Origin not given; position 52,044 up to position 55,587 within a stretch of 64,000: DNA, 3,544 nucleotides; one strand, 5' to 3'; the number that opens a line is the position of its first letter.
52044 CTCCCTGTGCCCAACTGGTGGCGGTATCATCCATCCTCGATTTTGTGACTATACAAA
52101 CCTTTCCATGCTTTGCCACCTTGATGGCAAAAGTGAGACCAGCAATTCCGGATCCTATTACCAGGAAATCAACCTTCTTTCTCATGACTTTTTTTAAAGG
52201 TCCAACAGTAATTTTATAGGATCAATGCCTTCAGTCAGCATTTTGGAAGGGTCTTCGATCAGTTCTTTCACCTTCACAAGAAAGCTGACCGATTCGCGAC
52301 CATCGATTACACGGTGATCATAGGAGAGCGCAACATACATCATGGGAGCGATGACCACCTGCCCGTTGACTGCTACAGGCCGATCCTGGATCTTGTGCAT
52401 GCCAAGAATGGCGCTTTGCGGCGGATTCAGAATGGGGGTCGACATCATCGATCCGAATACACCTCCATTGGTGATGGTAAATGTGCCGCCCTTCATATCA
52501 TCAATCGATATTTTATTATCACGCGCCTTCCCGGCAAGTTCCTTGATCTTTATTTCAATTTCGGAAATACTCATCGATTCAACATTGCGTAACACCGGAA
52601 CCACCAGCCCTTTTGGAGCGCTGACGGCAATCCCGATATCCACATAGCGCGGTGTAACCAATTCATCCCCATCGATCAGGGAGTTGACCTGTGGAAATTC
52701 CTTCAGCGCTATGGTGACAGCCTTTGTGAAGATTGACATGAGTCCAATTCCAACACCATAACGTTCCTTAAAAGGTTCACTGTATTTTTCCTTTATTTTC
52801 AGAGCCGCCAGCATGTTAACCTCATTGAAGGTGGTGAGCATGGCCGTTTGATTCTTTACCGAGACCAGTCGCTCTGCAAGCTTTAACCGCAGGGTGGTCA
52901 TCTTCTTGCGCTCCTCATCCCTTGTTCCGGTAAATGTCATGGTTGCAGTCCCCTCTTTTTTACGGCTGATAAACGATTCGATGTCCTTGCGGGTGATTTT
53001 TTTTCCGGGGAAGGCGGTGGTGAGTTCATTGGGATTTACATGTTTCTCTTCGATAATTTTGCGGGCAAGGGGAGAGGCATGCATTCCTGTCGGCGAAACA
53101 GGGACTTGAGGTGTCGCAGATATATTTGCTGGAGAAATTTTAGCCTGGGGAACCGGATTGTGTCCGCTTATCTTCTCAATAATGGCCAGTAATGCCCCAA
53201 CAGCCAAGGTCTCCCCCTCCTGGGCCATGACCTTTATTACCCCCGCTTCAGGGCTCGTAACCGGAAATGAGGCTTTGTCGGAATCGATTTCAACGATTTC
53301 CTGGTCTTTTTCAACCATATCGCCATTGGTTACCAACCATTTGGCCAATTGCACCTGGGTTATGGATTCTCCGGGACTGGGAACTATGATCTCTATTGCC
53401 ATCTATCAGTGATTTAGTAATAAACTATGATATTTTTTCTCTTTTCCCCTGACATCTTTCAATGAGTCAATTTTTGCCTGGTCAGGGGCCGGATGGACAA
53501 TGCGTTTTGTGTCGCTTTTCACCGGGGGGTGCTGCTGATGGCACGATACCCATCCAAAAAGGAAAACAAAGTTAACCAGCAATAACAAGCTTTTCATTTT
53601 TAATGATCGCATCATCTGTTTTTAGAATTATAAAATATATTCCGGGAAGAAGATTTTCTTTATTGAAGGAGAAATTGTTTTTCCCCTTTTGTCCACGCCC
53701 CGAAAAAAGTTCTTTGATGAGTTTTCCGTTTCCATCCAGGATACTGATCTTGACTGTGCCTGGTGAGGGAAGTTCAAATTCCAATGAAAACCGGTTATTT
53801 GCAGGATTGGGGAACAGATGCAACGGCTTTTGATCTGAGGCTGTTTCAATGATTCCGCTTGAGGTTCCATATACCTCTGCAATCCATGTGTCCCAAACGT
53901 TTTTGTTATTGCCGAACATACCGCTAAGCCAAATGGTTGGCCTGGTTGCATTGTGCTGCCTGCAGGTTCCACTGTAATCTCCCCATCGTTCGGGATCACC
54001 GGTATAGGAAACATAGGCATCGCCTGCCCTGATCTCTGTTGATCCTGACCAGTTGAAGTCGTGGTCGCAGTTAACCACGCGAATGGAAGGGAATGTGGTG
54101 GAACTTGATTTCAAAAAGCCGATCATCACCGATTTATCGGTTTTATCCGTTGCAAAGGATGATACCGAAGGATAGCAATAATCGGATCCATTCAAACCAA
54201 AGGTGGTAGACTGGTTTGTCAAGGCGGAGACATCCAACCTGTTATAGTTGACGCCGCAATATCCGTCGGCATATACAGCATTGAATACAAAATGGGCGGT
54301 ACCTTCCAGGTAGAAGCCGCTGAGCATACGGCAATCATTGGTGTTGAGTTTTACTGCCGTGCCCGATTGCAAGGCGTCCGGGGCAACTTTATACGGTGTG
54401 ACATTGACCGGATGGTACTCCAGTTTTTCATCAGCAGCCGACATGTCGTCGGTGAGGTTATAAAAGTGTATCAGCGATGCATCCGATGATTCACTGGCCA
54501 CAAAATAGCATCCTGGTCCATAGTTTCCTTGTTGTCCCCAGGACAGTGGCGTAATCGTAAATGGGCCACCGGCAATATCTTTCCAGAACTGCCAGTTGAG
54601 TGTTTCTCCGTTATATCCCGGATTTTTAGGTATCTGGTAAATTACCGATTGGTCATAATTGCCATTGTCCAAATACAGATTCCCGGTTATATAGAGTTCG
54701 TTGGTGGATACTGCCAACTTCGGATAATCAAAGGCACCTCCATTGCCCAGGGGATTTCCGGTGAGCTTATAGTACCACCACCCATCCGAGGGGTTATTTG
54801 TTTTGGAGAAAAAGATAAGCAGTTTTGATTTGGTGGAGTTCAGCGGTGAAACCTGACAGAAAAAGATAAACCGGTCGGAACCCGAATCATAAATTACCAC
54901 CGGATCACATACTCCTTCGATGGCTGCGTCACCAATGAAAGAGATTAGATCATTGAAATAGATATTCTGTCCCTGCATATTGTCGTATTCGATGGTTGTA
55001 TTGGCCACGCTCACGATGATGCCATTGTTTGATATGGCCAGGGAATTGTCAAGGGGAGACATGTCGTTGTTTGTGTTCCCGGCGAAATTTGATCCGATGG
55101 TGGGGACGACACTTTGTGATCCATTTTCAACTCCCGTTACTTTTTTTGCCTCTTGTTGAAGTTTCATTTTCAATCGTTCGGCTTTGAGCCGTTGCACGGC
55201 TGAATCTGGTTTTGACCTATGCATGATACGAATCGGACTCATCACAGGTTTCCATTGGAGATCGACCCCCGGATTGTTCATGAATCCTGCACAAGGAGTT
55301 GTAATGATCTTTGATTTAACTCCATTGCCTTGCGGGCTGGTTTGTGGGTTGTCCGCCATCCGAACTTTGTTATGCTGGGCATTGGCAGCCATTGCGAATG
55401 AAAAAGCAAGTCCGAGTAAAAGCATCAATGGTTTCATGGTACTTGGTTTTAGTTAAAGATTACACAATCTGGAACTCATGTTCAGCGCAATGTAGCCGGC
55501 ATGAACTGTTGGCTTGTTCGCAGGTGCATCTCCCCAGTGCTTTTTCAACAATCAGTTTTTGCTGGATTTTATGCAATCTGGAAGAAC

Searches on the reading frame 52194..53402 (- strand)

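Call 36: search_protein_families(library=pfam, proteins=[window:52194-53402:-], max_evalue=0.0001)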
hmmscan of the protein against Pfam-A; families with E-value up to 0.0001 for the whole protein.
window:52194-53402:- (402 aa): 3 families
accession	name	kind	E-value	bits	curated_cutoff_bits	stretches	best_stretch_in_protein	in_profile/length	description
PF00198.28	2-oxoacid_dh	-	4.7e-81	272.1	23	1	161-389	2-231/232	2-oxoacid dehydrogenases acyltransferase (catalytic domain)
PF00364.28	Biotin_lipoyl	-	2.4e-17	63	22.1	1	4-75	2-73/73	Biotin-requiring enzyme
PF02817.22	E3_binding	-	2.2e-06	28.2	23.7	1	108-142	2-36/36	e3 binding domain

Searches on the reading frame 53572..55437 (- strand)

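Call 7: search_protein_families(library=pfam, proteins=[window:53572-55437:-], max_evalue=0.00001)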
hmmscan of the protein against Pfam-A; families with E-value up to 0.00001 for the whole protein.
window:53572-55437:- (621 aa): 1 family
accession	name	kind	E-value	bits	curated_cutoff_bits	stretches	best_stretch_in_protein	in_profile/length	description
PF18962.6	Por_Secre_tail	-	1.4e-10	41.8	27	1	541-619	1-75/75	Secretion system C-terminal sorting domain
